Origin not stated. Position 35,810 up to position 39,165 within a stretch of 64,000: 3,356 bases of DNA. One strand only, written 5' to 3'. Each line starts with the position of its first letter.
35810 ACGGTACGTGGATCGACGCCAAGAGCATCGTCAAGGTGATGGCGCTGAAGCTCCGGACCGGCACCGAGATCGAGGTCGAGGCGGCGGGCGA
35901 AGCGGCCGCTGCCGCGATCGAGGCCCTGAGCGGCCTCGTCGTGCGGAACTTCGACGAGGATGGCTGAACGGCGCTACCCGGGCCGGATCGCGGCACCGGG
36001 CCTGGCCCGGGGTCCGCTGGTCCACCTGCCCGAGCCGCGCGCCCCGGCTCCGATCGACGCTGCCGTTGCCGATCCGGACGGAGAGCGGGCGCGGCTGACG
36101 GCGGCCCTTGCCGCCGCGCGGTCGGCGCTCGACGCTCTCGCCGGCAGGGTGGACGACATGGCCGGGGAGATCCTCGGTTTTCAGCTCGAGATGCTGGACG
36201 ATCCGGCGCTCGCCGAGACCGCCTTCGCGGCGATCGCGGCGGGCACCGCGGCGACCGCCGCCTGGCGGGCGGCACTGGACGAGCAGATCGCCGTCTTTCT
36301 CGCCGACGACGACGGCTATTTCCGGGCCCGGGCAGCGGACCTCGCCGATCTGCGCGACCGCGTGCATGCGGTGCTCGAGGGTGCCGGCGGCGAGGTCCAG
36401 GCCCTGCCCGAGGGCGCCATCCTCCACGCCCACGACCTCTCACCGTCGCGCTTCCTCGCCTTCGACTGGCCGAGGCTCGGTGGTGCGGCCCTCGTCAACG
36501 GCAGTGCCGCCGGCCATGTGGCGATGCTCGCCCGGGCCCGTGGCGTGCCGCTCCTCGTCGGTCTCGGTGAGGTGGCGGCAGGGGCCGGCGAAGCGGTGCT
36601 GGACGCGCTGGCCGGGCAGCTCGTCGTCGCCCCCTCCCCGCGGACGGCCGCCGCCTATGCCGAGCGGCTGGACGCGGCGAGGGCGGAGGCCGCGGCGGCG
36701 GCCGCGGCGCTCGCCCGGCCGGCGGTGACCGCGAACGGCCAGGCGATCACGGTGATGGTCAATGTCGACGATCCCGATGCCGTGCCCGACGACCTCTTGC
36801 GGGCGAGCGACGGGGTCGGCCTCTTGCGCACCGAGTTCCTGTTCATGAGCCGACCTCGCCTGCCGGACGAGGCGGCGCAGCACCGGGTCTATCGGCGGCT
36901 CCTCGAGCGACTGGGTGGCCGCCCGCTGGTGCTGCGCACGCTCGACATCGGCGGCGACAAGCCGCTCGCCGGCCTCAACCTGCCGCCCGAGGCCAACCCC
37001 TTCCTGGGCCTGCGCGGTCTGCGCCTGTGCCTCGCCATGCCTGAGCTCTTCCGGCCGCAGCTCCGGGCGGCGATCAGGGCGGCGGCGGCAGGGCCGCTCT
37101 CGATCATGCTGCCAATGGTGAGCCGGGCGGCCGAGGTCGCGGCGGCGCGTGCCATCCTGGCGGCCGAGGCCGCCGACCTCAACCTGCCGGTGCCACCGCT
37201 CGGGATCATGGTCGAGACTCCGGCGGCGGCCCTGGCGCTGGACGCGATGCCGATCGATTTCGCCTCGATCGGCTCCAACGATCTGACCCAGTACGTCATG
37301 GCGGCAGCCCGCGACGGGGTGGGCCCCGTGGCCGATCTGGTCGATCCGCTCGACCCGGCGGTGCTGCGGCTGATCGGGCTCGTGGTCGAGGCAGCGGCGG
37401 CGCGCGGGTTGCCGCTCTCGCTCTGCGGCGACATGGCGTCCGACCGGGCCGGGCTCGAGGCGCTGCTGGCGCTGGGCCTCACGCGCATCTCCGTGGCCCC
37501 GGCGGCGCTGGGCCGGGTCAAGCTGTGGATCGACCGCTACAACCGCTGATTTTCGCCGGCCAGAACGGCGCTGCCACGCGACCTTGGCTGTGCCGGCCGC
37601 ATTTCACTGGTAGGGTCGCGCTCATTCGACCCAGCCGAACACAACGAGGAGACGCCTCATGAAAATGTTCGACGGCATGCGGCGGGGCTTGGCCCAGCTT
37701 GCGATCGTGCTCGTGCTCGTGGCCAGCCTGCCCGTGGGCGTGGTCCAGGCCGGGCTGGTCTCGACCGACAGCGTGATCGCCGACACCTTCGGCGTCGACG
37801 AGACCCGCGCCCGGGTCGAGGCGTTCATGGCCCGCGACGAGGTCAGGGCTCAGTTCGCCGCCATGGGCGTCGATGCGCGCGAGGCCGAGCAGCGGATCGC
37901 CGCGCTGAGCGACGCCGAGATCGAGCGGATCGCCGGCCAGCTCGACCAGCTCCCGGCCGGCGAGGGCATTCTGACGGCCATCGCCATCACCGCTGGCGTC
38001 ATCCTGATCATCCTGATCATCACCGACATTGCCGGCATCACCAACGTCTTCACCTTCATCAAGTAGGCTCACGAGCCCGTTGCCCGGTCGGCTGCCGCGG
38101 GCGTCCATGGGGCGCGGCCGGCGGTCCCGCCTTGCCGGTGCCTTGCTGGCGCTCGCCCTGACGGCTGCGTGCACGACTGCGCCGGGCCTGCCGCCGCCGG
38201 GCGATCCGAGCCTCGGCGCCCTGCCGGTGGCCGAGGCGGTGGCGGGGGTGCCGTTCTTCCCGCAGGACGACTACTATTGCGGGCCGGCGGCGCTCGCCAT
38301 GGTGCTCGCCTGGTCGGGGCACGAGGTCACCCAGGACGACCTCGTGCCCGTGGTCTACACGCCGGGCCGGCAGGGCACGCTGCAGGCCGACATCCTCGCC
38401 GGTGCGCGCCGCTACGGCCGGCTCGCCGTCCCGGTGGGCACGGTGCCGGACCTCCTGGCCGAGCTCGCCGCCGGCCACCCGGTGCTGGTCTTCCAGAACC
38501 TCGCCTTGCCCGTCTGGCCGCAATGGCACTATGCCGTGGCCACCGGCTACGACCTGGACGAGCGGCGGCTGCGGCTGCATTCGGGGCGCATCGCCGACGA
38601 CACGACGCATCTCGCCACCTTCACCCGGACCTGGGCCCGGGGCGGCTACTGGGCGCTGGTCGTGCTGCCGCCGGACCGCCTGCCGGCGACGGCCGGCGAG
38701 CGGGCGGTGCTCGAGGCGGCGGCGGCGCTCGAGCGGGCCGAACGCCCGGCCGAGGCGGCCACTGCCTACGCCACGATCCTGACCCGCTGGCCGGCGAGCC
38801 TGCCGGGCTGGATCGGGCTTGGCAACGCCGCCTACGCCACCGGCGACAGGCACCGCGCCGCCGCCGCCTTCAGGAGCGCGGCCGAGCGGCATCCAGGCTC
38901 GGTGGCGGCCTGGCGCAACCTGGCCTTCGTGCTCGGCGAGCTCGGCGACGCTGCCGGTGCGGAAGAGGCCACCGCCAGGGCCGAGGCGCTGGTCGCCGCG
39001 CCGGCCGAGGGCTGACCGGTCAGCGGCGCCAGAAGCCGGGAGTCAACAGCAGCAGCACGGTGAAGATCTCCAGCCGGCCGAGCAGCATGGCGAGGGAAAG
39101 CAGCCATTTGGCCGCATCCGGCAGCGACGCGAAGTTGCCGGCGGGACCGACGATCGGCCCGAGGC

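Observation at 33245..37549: UPF0261 (Tm-1-like ATP-binding) + PEP-hydrolase-like pair wired to a split DhaM-type PTS phosphorelay where DhaK/DhaL would normally sit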

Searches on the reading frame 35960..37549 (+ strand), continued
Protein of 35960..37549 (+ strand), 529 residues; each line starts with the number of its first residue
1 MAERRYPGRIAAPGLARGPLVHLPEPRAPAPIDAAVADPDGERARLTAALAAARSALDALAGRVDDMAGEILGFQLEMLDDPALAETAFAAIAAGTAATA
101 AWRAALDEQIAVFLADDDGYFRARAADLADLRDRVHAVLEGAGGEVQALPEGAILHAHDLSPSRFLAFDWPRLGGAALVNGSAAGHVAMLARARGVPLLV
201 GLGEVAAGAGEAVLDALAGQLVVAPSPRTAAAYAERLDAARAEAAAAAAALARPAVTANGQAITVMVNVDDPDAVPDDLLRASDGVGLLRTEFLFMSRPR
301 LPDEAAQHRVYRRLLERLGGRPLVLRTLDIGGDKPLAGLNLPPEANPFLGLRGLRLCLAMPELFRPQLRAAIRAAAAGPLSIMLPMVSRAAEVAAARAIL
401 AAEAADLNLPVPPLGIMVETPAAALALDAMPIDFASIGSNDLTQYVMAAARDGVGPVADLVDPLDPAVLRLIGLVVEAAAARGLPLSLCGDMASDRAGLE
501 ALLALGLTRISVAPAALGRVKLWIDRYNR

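Call 28: find_encoding_contigs(protein=P0182, flank=9000, max_places=2)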
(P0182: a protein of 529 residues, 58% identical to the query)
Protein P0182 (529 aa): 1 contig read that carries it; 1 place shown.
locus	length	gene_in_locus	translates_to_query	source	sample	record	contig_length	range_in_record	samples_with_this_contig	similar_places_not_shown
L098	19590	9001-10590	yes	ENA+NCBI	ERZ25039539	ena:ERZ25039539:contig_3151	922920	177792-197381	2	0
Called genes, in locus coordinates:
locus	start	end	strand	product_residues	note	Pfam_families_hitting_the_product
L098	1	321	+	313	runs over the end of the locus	-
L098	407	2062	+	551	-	-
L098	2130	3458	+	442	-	PF01547:SBP_bac_1, PF13416:SBP_bac_8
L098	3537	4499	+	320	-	PF00528:BPD_transp_1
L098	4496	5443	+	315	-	PF00528:BPD_transp_1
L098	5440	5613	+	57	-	-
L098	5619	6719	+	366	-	PF00005:ABC_tran, PF17912:OB_MalK (weak), PF08402:TOBE_2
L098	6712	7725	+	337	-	PF00005:ABC_tran, PF13304:AAA_21 (faint), PF08402:TOBE_2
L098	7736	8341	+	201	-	PF02734:Dak2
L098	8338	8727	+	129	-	PF03610:EIIA-man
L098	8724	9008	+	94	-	PF00381:PTS-HPr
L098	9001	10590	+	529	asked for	PF05524:PEP-utilisers_N, PF00391:PEP-utilizers, PF02896:PEP-utilizers_C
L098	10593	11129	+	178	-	-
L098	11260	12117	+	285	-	PF28239:Npun_R2479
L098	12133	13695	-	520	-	PF07732:Cu-oxidase_3, PF00394:Cu-oxidase, PF07731:Cu-oxidase_2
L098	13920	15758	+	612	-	-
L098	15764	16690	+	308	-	-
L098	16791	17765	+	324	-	-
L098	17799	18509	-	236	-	PF13441:Gly-zipper_YMGG, PF13488:Gly-zipper_Omp (weak), PF00691:OmpA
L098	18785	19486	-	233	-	PF00857:Isochorismatase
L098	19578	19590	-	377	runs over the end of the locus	PF00211:Guanylate_cyc (weak)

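Call 32: find_related_loci(query=A2, collection=metagenome_contigs, flank=10000)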
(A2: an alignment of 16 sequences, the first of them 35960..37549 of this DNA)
Query A2 (529 aa) in metagenome_contigs; peptide patterns used: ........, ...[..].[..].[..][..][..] (x = any residue, [..] = any of these).
600 stretches matched a pattern (row limit reached: there are more); 414 encode a relative of the query (tblastn E <= 1e-3); the best 80 are kept; 80 distinct loci.
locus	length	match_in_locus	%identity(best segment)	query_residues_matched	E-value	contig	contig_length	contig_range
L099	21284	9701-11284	60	2-524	1e-167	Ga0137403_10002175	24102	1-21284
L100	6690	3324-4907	61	2-524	5e-168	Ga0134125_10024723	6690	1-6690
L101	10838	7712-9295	61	2-524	5e-167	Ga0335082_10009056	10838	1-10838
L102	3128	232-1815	60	2-524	2e-175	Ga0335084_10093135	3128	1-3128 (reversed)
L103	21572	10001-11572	60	3-522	2e-164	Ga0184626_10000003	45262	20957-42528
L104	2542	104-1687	60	2-524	5e-173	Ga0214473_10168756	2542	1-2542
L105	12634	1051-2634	58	2-524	3e-158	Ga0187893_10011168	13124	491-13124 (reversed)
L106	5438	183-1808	56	1-527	2e-149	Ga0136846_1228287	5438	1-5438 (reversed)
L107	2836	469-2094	56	1-527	6e-155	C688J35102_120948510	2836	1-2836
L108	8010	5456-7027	49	1-526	1e-138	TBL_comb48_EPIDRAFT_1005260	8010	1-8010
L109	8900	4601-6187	48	1-528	3e-135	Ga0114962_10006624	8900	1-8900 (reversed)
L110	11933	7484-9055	47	1-522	2e-133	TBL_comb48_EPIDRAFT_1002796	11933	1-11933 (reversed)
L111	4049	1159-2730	50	1-521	3e-133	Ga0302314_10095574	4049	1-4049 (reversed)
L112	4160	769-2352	53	1-528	5e-133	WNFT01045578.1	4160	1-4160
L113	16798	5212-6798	47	1-528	2e-130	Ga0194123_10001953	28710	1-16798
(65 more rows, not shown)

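Call 36: find_encoding_contigs(protein=P0139, flank=10000, max_places=2)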
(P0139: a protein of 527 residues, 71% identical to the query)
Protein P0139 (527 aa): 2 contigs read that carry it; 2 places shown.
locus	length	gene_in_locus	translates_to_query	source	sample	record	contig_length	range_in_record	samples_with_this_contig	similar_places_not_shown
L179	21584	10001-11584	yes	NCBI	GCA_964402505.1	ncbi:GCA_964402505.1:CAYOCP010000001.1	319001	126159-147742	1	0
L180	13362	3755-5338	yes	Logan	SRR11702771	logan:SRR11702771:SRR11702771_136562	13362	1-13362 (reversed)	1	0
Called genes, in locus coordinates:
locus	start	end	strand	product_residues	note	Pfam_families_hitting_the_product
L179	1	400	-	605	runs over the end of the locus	PF00664:ABC_membrane, PF00005:ABC_tran, PF02463:SMC_N (faint)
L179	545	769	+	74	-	PF01197:Ribosomal_L31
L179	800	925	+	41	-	PF00444:Ribosomal_L36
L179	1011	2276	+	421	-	PF13660:DUF4147, PF05161:MOFRL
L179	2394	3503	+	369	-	PF25917:BSH_RND, PF25973:BSH_CzcB, PF25954:Beta-barrel_RND_2, PF25967:RND-MFP_C, PF25975:CzcB_C, PF25989:YknX_C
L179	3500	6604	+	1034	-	PF00873:ACR_tran, PF03176:MMPL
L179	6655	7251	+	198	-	PF00300:His_Phos_1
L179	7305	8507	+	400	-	PF06792:UPF0261, PF23189:UPF0261_C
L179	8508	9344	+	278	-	PF09370:PEP_hydrolase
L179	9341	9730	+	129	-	PF03610:EIIA-man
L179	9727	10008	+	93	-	PF00381:PTS-HPr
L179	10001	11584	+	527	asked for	PF05524:PEP-utilisers_N, PF00391:PEP-utilizers, PF02896:PEP-utilizers_C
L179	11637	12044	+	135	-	PF20332:DUF6627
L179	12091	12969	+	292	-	PF13529:Peptidase_C39_2, PF00515:TPR_1 (faint), PF07719:TPR_2 (faint), PF13181:TPR_8 (faint), PF13428:TPR_14 (weak), PF14559:TPR_19 (weak), PF13432:TPR_16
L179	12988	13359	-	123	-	PF06904:Extensin-like_C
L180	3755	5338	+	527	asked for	PF05524:PEP-utilisers_N, PF00391:PEP-utilizers, PF02896:PEP-utilizers_C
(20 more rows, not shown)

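Call 37: find_encoding_contigs(protein=P0124, flank=10000, max_places=2)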
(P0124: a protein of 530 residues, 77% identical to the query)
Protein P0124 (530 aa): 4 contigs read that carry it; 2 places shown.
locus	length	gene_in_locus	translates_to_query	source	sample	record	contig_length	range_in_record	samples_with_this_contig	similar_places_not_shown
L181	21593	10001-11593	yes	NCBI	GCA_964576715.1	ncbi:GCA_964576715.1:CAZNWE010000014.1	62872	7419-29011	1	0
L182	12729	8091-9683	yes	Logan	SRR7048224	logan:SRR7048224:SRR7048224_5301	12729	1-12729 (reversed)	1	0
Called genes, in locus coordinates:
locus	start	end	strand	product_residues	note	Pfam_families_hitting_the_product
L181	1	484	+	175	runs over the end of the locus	PF01451:LMWPc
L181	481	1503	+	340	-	PF00044:Gp_dh_N, PF02800:Gp_dh_C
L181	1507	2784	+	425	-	PF07690:MFS_1 (weak)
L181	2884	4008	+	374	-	PF25917:BSH_RND (weak), PF25973:BSH_CzcB, PF25954:Beta-barrel_RND_2, PF25967:RND-MFP_C, PF25975:CzcB_C, PF25989:YknX_C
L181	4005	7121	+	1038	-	PF00873:ACR_tran, PF03176:MMPL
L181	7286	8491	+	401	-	PF06792:UPF0261, PF23189:UPF0261_C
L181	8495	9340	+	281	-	PF09370:PEP_hydrolase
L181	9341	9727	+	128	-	PF03610:EIIA-man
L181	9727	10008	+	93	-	PF00381:PTS-HPr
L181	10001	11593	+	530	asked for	PF05524:PEP-utilisers_N, PF00391:PEP-utilizers, PF02896:PEP-utilizers_C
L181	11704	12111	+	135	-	PF20332:DUF6627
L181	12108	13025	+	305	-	PF13428:TPR_14 (faint), PF13529:Peptidase_C39_2, PF07719:TPR_2 (faint), PF14559:TPR_19 (weak), PF13432:TPR_16 (weak)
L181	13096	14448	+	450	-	PF01554:MatE, PF01943:Polysacc_synt (faint), PF01554:MatE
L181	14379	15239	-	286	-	PF04116:FA_hydroxylase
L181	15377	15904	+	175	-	PF00011:HSP20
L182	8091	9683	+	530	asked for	PF05524:PEP-utilisers_N, PF00391:PEP-utilizers, PF02896:PEP-utilizers_C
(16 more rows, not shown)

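Call 53: search_protein_families(library=pfam, proteins=[L097:10622-11083:+], max_evalue=0.001)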
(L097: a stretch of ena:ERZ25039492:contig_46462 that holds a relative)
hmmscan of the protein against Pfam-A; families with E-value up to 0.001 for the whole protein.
L097:10622-11083:+ (153 aa): 0 families

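Call 74: search_protein_families(library=ncbifam, proteins=[L097:10622-11083:+, L098:10593-11129:+, L097:7739-8350:+, L097:11083-12069:+], max_evalue=0.001)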
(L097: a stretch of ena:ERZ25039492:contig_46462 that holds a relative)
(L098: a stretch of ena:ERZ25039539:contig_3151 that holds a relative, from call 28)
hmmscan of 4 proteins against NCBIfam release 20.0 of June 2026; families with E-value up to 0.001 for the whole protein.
L097:10622-11083:+ (153 aa): 0 families

L098:10593-11129:+ (178 aa): 0 families

L097:7739-8350:+ (203 aa): 4 families
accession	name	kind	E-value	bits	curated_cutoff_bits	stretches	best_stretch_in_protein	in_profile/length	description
TIGR02365.1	dha_L_ycgS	equivalog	1.5e-67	227.1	138.3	1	9-197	3-196/196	dihydroxyacetone kinase subunit DhaL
NF011049.0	PRK14479.1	subfamily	2.1e-46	158.6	492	1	8-199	365-566/568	dihydroxyacetone kinase family protein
TIGR02361.1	dak_ATP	equivalog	4.2e-31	108.2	574.95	1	8-195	386-582/583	glycerone kinase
TIGR03599.1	YloV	subfamily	2e-05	23.3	396.1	1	9-144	3-140/530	DAK2 domain fusion protein YloV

L097:11083-12069:+ (328 aa): 4 families
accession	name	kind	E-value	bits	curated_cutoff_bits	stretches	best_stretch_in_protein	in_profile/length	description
TIGR02363.1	dhaK1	equivalog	5.6e-140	466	406.25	1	1-326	1-329/329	dihydroxyacetone kinase subunit DhaK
NF011049.0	PRK14479.1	subfamily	3.7e-125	418.6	492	1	1-327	1-328/568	dihydroxyacetone kinase family protein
TIGR02361.1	dak_ATP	equivalog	5.8e-83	279.4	574.95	1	2-324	1-341/583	glycerone kinase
TIGR02362.1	dhaK1b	equivalog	1.5e-77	260.9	413.25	1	5-325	3-325/326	DhaKLM operon coactivator DhaQ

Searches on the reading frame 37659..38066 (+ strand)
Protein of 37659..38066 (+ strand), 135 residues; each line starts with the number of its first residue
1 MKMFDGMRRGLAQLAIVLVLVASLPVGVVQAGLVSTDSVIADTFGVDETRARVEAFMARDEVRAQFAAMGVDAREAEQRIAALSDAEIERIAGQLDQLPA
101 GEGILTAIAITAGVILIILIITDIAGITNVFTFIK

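Call 3: search_protein_families(library=pfam, proteins=[window:37659-38066:+], max_evalue=0.001)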
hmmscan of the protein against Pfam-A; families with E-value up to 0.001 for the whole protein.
window:37659-38066:+ (135 aa): 1 family
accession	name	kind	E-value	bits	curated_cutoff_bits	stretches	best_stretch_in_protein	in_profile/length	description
PF20332.3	DUF6627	-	3e-23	82.7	27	1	13-135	5-122/125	Family of unknown function (DUF6627)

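Call 74: search_protein_families(library=ncbifam, proteins=[window:37659-38066:+], max_evalue=0.001)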
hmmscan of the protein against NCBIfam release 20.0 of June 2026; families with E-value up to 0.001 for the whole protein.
window:37659-38066:+ (135 aa): 1 family
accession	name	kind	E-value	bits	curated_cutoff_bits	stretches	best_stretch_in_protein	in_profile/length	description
NF033919.1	PA2779_fam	subfamily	6.9e-31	106.9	40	1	11-135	2-123/123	PA2779 family protein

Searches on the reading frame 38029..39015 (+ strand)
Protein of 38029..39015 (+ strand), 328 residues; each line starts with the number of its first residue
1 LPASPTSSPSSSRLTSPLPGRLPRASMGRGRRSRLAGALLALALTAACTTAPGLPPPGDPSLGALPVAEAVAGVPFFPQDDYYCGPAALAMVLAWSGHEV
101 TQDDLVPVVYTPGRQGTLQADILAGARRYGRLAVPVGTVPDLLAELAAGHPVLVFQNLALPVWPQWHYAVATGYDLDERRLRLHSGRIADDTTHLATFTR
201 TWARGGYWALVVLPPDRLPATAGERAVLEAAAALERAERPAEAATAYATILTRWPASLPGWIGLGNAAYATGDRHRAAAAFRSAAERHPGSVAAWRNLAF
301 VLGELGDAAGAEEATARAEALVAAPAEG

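Call 3: search_protein_families(library=pfam, proteins=[window:38029-39015:+], max_evalue=0.001)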
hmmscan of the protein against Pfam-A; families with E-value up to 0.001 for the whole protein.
window:38029-39015:+ (328 aa): 6 families
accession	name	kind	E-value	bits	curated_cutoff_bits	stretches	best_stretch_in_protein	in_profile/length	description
PF13529.12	Peptidase_C39_2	-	1.5e-11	45.5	24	1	73-181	2-137/143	Peptidase_C39 like family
PF13428.12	TPR_14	-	4.1e-08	33.6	23.5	1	260-299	3-42/44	Tetratricopeptide repeat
PF14559.12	TPR_19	-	5.1e-07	30.4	25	1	269-318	2-51/68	Tetratricopeptide repeat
PF07719.23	TPR_2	-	1.4e-06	28.4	27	0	260-290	3-33/34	Tetratricopeptide repeat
PF13174.12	TPR_6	-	3e-05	24.8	26.3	0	264-291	6-33/33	Tetratricopeptide repeat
PF13432.12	TPR_16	-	4e-05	24.4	32.7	1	264-319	3-58/65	Tetratricopeptide repeat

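Call 74: search_protein_families(library=ncbifam, proteins=[window:38029-39015:+], max_evalue=0.001)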
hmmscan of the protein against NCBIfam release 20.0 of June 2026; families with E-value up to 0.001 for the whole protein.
window:38029-39015:+ (328 aa): 3 families
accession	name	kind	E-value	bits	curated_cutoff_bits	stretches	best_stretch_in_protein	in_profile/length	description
NF033920.0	C39_PA2778_fam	equivalog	2.6e-95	318.7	150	1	71-321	2-253/255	PA2778 family cysteine peptidase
TIGR02917.1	PEP_TPR_lipo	equivalog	1.2e-08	33.4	312.2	1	222-322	734-833/899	XrtA/PEP-CTERM system TPR-repeat protein PrsT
TIGR03796.1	NHLM_micro_ABC1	equivalog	0.00014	20.2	853.3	1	84-174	13-93/710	NHLP family bacteriocin export ABC transporter peptidase/permease/ATPase subunit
